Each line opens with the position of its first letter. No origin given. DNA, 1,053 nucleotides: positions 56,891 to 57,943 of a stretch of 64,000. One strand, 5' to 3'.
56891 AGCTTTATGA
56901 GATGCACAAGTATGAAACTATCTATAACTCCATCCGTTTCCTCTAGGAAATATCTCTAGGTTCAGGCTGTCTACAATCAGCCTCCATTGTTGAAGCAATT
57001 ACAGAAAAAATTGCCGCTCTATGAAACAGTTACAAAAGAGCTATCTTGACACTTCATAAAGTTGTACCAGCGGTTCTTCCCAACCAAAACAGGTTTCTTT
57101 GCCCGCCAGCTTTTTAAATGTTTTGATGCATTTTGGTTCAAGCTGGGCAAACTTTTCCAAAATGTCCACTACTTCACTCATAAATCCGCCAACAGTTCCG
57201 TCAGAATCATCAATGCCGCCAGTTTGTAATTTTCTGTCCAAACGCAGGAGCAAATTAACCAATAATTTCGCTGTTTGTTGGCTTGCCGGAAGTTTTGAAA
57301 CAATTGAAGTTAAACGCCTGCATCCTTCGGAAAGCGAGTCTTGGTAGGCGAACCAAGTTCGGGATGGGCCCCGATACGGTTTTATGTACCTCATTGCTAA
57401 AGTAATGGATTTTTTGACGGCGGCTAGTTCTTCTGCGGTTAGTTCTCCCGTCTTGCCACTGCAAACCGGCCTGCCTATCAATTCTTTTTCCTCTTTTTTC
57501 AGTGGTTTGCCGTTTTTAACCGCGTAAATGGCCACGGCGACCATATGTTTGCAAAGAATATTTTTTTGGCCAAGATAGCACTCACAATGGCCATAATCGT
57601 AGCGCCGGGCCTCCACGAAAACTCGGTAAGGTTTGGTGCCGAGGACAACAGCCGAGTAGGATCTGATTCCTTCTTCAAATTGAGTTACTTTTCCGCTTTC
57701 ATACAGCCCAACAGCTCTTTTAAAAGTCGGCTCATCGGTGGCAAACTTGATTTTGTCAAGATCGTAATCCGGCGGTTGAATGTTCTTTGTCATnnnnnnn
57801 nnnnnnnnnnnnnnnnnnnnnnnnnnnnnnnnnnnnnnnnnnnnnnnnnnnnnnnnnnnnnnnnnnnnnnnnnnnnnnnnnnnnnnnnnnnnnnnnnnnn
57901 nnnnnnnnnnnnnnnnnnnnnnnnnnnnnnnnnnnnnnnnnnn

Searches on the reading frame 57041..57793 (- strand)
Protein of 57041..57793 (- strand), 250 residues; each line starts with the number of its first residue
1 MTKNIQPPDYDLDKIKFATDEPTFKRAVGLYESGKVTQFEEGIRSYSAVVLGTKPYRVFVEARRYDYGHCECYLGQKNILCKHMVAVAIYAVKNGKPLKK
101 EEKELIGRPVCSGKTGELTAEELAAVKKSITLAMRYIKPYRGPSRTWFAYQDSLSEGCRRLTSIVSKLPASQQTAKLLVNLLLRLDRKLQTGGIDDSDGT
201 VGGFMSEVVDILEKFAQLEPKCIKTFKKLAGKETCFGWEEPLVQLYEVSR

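Call 8: search_protein_families(library=pfam, proteins=[window:57041-57793:-], max_evalue=0.01)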
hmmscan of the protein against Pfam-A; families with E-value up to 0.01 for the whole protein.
window:57041-57793:- (250 aa): 1 family
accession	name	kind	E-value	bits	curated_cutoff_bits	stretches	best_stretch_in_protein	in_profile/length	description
PF04434.22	SWIM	-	0.00035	20.5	19.6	1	69-90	14-36/38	SWIM zinc finger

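Call 9: search_protein_families(library=padloc, proteins=[window:57041-57793:-], max_evalue=0.01)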
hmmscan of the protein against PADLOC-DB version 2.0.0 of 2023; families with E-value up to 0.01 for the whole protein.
window:57041-57793:- (250 aa): 1 family
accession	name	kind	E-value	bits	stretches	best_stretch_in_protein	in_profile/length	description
PDLC05053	PDC-S62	-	1.5e-15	54.8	1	9-96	8-95/566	-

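Call 10: search_protein_families(library=ncbifam, proteins=[window:57041-57793:-], max_evalue=0.01)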
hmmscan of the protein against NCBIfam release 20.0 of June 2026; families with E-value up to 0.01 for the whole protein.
window:57041-57793:- (250 aa): 0 families
